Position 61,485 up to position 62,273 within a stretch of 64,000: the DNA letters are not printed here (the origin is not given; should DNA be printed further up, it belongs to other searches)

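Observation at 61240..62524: Orphan NuoB-NuoC-NuoI-like three-gene operon with no NuoD, membrane arm or NADH-input partners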

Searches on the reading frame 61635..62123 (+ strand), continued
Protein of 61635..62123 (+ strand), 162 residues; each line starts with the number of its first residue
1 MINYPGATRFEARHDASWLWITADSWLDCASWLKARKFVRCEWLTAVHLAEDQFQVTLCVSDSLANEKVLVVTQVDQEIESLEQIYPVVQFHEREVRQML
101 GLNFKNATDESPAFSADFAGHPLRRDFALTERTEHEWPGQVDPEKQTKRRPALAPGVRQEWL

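Call 52: search_solved_structures(query=A2, max_evalue=0.001, show_alignments=2)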
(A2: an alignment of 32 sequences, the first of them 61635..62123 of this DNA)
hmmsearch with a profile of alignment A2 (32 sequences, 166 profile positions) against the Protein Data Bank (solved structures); distinct sequences matched with E-value up to 0.001: 47.
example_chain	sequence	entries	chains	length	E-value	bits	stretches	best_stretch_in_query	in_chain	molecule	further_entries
8qby_C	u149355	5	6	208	6.1e-21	78.1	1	44-139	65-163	NADH-quinone oxidoreductase subunit C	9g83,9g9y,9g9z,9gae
7arc_C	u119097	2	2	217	3.4e-20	75.6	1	44-132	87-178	ND9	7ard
7zm7_G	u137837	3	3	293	2e-19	73.2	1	35-132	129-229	NADH-ubiquinone oxidoreductase 30.4 kDa subunit-like protein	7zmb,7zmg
7ar7_C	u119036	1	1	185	2.2e-19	73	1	50-133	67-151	NADH dehydrogenase [ubiquinone] iron-sulfur protein 3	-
8e73_S3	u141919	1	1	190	2.2e-19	73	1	50-133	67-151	NDUS3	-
7a23_F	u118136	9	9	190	2.3e-19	72.9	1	50-133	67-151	Nad9m | NADH dehydrogenase [ubiquinone] iron-sulfur protein 3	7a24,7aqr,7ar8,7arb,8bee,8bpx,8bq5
9f5x_D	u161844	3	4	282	2.5e-19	72.8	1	41-132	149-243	NADH:ubiquinone oxidoreductase 30kDa subunit domain-containing protein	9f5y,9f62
6gcs_G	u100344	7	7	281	6.9e-19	71.4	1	44-139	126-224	30-KDA PROTEIN (NUGM) | Subunit NUGM of NADH:Ubiquinone Oxidoreductase (Complex I)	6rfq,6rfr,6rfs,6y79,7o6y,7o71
8iuf_S3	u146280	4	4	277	7.1e-19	71.3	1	44-139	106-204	NDUFS3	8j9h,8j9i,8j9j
6yj4_C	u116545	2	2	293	7.4e-19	71.3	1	44-139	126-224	NUGM protein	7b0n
9iho_C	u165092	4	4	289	2e-18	69.9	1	13-130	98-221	NUGM (30 kDa) subunit of mitochondrial NADH:ubiquinone oxidoreductase (Complex I)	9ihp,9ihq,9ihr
5xtb_P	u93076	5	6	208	3.9e-18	68.9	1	36-133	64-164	NADH dehydrogenase [ubiquinone] iron-sulfur protein 3, mitochondrial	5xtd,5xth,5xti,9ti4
2fug_5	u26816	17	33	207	5.9e-18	68.4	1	15-132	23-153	NADH-quinone oxidoreductase chain 5 | NADH-QUINONE OXIDOREDUCTASE SUBUNIT 5 | NADH-quinone oxidoreductase subunit C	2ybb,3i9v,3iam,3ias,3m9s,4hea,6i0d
9cwt_P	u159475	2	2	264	6.6e-18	68.2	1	37-133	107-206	NADH dehydrogenase [ubiquinone] iron-sulfur protein 3, mitochondrial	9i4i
7q5y_B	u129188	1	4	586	6.7e-18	68.2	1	50-132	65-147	NADH-quinone oxidoreductase subunit C/D 2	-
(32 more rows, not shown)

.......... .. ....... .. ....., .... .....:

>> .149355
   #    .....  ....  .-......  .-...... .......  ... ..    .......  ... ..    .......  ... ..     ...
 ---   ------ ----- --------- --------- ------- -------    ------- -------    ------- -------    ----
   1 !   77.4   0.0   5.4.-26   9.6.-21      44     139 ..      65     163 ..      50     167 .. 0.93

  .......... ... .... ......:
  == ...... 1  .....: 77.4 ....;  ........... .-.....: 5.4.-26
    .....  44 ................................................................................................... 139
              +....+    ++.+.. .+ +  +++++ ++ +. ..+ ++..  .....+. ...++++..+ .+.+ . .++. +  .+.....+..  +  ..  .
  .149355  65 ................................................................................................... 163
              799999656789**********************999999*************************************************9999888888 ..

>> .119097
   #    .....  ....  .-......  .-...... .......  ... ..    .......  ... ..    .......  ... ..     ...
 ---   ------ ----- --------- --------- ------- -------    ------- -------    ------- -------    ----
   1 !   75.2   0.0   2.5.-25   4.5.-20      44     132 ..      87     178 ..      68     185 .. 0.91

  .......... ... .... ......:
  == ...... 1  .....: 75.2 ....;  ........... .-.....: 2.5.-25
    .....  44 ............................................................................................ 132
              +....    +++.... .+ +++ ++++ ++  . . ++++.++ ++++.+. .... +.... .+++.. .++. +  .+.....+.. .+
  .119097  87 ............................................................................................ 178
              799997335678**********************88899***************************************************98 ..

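Call 64: predict_structure(alignment_id=A3)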
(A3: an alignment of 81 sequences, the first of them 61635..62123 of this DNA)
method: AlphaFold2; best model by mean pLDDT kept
length: 162 residues; sequences in the alignment: 81
mean_pLDDT: 87.2   pTM: 0.74
mean pLDDT of the five models: 87.2, 86.4, 84.9, 83.9, 83.0
residues with pLDDT >= 90: 111; 70-90: 21; 50-70: 24; < 50: 6
segments of 3 or more residues with pLDDT < 50: 131-133, 145-147
pLDDT, mean of each block of 10 residues (from residue 1): 91 95 98 98 97 97 96 98 98 97 96 89 77 54 52 68 64
secondary structure, 60 per line:
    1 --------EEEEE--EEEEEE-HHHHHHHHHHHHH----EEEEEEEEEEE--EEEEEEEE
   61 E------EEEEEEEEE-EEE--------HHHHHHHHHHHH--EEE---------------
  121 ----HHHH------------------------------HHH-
elements in order: E9-13 E16-21 H23-35 E40-50 E53-61 E68-76 E78-80 H89-100 E103-105 H125-128

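Call 71: fold_search(model_id=the predicted structure, library=pdb)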
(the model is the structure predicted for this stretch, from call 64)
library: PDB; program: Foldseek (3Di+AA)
matches with E <= 10: 1443; with E <= 0.001: 79
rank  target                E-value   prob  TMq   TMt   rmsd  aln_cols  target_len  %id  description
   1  7zm7_G                1.8e-10  1.00  0.70  0.48   2.3       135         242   27  CryoEM structure of mitochondrial complex I from Chaetomium thermophilum (inhibited by DDM) (released 2022-11-30)
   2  8bee_C                6.4e-10  1.00  0.67  0.61   2.1       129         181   24  Cryo-EM structure of the Arabidopsis thaliana I+III2 supercomplex (CI peripheral core) (released 2023-01-11)
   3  8e73_S3               9.3e-10  1.00  0.70  0.62   2.5       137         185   24  Vigna radiata supercomplex I+III2 (full bridge) (released 2023-01-11)
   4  9ihp_C                9.9e-10  1.00  0.68  0.47   1.9       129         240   22  Open state without NUQM and with flavoprotein (classification state 3) of Pichia pastoris mitochondrial complex I in c (released 2025-10-15)
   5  8olt_C                1.3e-09  1.00  0.69  0.54   2.3       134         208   26  Mitochondrial complex I from Mus musculus in the active state bound with piericidin A (released 2023-08-09)
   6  9bwd_D                1.5e-09  1.00  0.67  0.53   2.0       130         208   25  Cryo-EM structure of respiratory supercomplex I (released 2025-08-06)
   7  7aqr_C                1.5e-09  1.00  0.68  0.60   2.5       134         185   23  Cryo-EM structure of Arabidopsis thaliana Complex-I (peripheral arm) (released 2021-12-08)
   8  9g83_C                1.8e-09  1.00  0.69  0.59   2.3       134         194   24  Respiratory supercomplex CI1-CIII2-CIV2-(cbb3)1 from alphaproteobacterium (released 2026-02-04)
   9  7qsd_C                1.9e-09  1.00  0.67  0.53   2.0       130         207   25  Bovine complex I in the active state at 3.1 A (released 2022-03-02)
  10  8ud1_1C               2.1e-09  1.00  0.67  0.53   2.1       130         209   25  High resolution in-situ structure of complex I in respiratory supercomplex (composite) (released 2024-06-19)
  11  9iho_C                2.1e-09  1.00  0.70  0.49   2.3       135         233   22  Open state without NUQM and without flavoprotein (classification state 4) of Pichia pastoris mitochondrial complex I i (released 2025-10-15)
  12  7qsk_C                2.4e-09  1.00  0.67  0.53   2.0       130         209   25  Bovine complex I in lipid nanodisc, Active-Q10 (released 2022-05-25)
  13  8qby_C                3.7e-09  1.00  0.68  0.58   2.0       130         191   23  Respiratory complex I from Paracoccus denitrificans in MSP2N2 nanodiscs (released 2024-09-11)
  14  8zo8_S3               4.2e-09  1.00  0.69  0.54   2.1       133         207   26  Respirasome open state 3 in presence of metformin (SC-MetO3) (released 2025-11-19)
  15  6yj4_C                4.5e-09  1.00  0.69  0.47   2.3       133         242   24  Structure of Yarrowia lipolytica complex I at 2.7 A (released 2020-08-12)
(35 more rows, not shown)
